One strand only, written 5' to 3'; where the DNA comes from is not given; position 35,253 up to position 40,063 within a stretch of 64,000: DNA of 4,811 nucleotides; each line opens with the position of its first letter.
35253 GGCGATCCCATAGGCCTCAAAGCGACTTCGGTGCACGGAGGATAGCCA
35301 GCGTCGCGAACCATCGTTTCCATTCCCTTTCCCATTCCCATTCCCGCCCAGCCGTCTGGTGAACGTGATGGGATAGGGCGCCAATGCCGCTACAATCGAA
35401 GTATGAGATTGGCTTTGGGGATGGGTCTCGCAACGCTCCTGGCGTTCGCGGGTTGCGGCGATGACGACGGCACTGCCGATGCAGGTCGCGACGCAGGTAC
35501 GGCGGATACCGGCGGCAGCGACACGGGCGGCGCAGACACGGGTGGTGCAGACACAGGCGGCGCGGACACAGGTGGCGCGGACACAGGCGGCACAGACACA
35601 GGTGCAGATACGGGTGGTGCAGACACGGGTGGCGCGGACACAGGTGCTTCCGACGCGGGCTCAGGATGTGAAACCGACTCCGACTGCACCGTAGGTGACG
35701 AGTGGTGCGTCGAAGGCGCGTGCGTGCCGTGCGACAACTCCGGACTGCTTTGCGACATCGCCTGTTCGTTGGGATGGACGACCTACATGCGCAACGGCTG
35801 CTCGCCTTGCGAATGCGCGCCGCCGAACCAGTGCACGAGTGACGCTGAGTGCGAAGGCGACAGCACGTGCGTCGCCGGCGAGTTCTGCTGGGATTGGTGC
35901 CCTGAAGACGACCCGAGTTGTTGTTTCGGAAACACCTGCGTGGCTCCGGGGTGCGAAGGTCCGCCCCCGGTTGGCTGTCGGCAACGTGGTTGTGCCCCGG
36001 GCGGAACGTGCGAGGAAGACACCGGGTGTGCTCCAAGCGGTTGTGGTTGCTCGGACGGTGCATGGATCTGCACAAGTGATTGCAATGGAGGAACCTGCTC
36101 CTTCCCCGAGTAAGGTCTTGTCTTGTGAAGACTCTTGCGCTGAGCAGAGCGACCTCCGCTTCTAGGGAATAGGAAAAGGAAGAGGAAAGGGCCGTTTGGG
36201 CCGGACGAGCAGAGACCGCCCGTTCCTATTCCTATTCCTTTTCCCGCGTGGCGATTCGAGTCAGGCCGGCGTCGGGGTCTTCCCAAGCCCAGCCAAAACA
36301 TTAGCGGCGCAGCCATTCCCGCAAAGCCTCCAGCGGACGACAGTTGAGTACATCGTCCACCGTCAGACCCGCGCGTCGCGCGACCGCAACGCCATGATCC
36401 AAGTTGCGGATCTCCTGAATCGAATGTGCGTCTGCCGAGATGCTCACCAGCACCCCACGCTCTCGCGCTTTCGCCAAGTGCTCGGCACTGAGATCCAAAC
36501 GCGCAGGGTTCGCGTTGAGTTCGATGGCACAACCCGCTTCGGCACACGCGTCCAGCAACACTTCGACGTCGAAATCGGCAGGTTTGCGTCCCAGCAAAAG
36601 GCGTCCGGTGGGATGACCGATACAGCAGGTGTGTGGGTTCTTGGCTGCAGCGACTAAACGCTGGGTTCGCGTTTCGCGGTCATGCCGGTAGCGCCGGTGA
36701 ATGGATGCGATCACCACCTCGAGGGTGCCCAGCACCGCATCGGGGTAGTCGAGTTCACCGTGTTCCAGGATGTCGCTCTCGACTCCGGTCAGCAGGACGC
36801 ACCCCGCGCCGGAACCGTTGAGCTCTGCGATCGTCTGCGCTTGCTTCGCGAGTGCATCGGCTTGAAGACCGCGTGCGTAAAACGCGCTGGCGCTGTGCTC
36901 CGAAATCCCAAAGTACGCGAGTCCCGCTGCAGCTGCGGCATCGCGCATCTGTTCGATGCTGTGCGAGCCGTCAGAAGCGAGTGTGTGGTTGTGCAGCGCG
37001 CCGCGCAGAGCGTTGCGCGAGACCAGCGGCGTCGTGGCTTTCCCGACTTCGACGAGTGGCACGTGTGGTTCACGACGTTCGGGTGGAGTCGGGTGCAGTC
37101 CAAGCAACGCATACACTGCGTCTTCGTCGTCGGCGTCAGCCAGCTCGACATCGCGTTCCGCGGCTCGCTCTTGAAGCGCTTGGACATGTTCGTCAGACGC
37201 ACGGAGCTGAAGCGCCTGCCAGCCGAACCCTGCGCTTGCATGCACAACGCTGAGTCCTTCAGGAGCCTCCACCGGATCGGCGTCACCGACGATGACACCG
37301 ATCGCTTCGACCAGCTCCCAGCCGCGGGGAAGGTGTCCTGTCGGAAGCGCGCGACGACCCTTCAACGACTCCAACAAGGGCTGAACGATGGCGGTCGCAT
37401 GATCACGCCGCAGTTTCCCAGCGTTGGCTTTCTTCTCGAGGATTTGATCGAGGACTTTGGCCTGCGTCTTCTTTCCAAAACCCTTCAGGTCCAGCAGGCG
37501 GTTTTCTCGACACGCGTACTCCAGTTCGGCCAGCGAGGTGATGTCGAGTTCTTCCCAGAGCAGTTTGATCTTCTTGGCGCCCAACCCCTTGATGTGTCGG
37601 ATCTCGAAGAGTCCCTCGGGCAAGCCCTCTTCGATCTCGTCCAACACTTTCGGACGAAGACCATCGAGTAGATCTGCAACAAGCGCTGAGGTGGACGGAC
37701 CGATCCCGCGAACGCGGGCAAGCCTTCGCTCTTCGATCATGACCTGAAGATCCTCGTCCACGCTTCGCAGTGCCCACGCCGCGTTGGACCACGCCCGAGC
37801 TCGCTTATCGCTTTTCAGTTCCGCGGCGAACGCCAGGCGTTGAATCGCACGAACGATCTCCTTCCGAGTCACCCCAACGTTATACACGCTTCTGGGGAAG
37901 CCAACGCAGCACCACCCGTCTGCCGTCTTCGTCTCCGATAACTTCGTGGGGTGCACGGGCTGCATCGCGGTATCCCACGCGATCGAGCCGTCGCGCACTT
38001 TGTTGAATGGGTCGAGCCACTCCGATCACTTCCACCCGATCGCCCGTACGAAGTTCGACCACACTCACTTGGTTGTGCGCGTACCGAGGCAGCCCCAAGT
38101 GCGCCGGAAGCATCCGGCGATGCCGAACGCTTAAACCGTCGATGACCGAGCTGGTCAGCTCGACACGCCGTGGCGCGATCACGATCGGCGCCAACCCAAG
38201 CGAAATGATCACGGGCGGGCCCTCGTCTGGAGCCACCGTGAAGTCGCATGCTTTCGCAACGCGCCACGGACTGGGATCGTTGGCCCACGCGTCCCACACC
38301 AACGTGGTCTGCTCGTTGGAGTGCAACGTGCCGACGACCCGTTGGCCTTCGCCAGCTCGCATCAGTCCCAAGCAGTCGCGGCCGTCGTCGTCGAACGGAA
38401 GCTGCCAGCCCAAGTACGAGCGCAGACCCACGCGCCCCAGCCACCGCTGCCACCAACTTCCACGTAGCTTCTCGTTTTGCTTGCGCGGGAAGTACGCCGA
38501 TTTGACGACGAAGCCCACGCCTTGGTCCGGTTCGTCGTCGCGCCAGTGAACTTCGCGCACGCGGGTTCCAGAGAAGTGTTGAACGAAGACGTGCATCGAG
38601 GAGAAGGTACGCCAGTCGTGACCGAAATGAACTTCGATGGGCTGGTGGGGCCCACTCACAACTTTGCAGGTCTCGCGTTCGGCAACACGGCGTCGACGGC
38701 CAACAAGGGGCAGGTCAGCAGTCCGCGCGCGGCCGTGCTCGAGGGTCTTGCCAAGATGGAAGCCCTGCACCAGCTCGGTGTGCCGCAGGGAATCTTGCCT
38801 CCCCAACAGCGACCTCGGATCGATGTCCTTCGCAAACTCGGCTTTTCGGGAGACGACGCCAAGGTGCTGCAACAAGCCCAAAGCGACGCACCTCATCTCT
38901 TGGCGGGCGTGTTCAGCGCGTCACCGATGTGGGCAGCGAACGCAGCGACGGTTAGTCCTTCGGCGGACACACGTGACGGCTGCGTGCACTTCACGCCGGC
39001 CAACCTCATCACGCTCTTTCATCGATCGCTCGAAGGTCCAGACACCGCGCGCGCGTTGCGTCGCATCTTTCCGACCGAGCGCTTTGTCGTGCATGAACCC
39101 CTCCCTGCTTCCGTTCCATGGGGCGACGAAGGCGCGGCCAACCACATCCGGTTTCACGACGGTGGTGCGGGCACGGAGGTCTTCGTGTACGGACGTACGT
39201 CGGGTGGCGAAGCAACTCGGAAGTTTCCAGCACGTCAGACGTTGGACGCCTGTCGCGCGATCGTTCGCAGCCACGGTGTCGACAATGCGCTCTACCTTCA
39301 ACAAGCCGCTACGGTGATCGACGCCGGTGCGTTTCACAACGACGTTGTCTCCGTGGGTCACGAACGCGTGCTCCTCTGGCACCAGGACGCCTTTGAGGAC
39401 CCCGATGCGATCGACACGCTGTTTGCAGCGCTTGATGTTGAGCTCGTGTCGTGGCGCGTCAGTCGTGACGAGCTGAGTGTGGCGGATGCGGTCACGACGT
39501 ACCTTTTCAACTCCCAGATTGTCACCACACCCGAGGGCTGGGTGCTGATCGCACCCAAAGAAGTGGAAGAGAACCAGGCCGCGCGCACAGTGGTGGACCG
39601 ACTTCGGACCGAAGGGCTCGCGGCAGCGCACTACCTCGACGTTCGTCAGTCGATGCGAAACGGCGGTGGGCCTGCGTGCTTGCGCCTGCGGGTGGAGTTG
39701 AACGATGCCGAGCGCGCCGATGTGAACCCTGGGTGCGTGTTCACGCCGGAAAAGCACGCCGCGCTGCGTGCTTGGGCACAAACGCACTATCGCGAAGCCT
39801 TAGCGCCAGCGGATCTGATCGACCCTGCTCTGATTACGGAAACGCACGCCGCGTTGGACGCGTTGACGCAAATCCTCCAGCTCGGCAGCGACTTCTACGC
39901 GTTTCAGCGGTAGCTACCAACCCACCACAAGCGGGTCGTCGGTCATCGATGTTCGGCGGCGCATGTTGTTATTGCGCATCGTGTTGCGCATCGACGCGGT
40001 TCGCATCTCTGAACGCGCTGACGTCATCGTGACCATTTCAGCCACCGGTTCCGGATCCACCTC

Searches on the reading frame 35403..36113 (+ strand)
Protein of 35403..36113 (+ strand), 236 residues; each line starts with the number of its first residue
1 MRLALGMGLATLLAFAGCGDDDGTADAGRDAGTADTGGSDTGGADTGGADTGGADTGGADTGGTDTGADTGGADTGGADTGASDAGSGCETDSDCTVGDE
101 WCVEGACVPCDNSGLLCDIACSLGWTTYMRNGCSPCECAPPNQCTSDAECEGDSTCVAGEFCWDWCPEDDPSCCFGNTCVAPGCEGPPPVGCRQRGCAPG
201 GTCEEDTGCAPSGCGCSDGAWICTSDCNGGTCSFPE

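Call 73: find_encoding_contigs(protein=window:35403-36113:+, flank=5000, max_places=8)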
Protein window:35403-36113:+ (236 aa): no gene with exactly this product is on record in the collection.

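Call 116: search_protein_families(library=pfam, max_evalue=0.00001, proteins=[window:35415-36113:+])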
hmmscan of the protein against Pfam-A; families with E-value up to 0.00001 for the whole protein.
window:35415-36113:+ (232 aa): 0 families

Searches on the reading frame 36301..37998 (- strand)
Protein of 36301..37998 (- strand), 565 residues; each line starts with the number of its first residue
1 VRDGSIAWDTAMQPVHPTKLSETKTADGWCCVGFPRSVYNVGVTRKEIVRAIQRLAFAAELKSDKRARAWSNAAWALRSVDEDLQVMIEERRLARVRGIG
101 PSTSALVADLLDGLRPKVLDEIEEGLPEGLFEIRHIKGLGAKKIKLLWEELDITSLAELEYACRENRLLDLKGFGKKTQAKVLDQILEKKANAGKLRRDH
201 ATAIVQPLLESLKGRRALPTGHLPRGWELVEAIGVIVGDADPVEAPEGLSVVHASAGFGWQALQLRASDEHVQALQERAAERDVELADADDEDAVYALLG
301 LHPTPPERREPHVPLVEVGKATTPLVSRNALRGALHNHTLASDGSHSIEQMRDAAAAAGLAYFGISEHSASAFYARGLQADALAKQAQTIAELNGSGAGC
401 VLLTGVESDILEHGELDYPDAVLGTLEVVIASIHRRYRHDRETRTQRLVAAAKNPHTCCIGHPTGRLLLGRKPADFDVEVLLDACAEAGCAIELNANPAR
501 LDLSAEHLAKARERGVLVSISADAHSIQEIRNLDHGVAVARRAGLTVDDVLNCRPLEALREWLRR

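Call 74: find_homologous_proteins(query=window:36301-37998:-, max_evalue=1e-60)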
Query window:36301-37998:- (565 aa): 4200 proteins with E <= 1e-60 among 8000 candidates; the best 120 are listed.
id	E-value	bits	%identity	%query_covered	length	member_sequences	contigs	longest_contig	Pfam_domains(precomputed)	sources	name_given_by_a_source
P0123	0.0e+0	1141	100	93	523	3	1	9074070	PF14520.13,PF14716.14,PF02811.27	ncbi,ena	-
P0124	1.1e-297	1006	87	92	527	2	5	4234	PF14520.13,PF14716.14,PF02811.27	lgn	-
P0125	4.5e-284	962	84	93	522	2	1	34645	PF14520.13,PF14716.14,PF02811.27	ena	-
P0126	9.8e-207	706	65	92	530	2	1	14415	PF14520.13,PF14716.14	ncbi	ncbi:MAG: helix-hairpin-helix domain-containing protein [Myxococcota bacterium]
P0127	1.4e-199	683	63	92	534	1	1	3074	PF14520.13,PF14716.14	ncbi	-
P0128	4.4e-193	661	62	92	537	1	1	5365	PF14520.13,PF14716.14,PF02811.27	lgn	-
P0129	1.3e-191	656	61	92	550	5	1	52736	PF14520.13,PF14716.14,PF00633.30,PF14791.12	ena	-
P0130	5.6e-184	631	60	92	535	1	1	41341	PF14520.13,PF14716.14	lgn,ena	-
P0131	2.7e-179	616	59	92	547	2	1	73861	PF14520.13,PF14716.14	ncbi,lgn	-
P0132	1.3e-176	607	57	91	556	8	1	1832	PF14716.14,PF02811.27,PF14791.12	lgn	-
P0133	1.4e-176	607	57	92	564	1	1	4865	PF14520.13,PF14716.14,PF02811.27,PF14791.12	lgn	-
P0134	2.4e-176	606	58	92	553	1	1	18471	PF14520.13,PF14716.14,PF02811.27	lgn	-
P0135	4.8e-176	605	60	92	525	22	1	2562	PF14520.13,PF14716.14,PF00633.30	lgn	-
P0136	2.1e-175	603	58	91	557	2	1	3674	PF14520.13,PF14791.12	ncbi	-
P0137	3.5e-174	599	58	92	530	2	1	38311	PF14520.13,PF14716.14,PF02811.27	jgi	-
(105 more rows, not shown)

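Call 75: find_encoding_contigs(protein=P0125, flank=10000, max_places=3)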
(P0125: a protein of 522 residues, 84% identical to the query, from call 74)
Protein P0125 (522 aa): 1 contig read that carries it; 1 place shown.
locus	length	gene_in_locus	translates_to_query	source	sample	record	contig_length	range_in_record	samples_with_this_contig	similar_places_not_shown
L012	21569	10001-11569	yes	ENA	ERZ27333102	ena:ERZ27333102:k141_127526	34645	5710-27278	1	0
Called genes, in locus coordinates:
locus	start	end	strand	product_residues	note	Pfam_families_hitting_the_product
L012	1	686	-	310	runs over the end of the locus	PF07719:TPR_2 (faint)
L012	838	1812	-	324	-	-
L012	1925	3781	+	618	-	PF01336:tRNA_anti-codon, PF00152:tRNA-synt_2, PF02938:GAD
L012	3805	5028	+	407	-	PF08014:MATCAP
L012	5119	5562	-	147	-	-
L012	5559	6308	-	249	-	PF07719:TPR_2 (faint)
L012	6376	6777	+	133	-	-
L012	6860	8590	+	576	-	PF00069:Pkinase, PF07714:PK_Tyr_Ser-Thr, PF01636:APH (faint)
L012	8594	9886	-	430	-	PF04996:AstB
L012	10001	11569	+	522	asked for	PF14716:HHH_8 (weak), PF14520:HHH_5 (faint), PF02811:PHP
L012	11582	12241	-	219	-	-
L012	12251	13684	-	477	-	-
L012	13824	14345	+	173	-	-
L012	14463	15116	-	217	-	-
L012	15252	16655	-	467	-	PF00919:UPF0004, PF04055:Radical_SAM, PF18693:TRAM_2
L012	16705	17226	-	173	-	-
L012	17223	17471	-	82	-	-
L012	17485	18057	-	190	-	-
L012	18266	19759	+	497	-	-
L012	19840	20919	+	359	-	-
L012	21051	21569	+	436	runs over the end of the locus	PF11617:Cu-binding_MopE, PF00059:Lectin_C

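Call 119: find_encoding_contigs(protein=P0124, flank=5000, max_places=5)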
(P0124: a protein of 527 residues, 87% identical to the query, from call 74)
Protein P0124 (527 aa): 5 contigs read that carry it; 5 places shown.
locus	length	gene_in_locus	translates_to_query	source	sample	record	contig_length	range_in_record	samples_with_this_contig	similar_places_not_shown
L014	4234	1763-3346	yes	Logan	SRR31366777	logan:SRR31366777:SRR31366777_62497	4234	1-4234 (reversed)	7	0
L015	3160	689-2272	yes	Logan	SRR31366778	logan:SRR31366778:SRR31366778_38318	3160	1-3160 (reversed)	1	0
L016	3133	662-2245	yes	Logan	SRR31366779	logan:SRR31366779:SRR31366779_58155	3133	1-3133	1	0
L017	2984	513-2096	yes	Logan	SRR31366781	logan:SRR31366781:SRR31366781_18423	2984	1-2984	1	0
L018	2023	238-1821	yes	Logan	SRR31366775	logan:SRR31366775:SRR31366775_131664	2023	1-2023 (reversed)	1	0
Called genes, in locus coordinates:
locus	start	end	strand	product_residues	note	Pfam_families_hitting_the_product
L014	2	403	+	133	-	?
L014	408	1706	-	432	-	PF04996:AstB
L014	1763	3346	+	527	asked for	PF14716:HHH_8 (weak), PF14520:HHH_5 (faint), PF02811:PHP (weak)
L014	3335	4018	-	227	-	-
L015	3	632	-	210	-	?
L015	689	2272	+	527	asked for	PF14716:HHH_8 (weak), PF14520:HHH_5 (faint), PF02811:PHP (weak)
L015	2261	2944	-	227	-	-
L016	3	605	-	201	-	?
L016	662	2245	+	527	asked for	PF14716:HHH_8 (weak), PF14520:HHH_5 (faint), PF02811:PHP (weak)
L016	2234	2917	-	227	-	-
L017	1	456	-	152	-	?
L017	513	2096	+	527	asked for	PF14716:HHH_8 (weak), PF14520:HHH_5 (faint), PF02811:PHP (weak)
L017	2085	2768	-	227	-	-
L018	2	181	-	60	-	?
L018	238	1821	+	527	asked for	PF14716:HHH_8 (weak), PF14520:HHH_5 (faint), PF02811:PHP (weak)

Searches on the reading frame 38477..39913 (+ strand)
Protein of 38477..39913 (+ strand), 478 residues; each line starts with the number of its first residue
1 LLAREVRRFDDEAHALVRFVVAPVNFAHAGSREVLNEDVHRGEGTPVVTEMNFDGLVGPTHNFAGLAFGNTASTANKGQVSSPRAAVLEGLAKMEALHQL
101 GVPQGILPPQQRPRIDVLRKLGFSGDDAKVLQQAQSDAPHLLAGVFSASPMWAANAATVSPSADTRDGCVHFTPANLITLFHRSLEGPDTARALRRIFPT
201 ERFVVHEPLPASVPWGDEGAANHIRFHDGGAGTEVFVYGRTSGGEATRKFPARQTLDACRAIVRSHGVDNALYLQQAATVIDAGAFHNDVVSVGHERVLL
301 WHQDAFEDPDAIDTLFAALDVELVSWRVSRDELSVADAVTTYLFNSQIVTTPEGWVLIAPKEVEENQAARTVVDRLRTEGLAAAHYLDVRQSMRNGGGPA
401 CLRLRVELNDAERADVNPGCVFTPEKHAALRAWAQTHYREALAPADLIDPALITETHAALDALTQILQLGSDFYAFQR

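Call 116: search_protein_families(library=pfam, max_evalue=0.00001, proteins=[window:38477-39913:+])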
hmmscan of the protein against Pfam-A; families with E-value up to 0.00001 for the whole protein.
window:38477-39913:+ (478 aa): 1 family
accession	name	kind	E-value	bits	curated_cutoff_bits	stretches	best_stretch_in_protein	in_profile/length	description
PF04996.17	AstB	-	8.6e-173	575.5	27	1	49-477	3-443/443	Succinylarginine dihydrolase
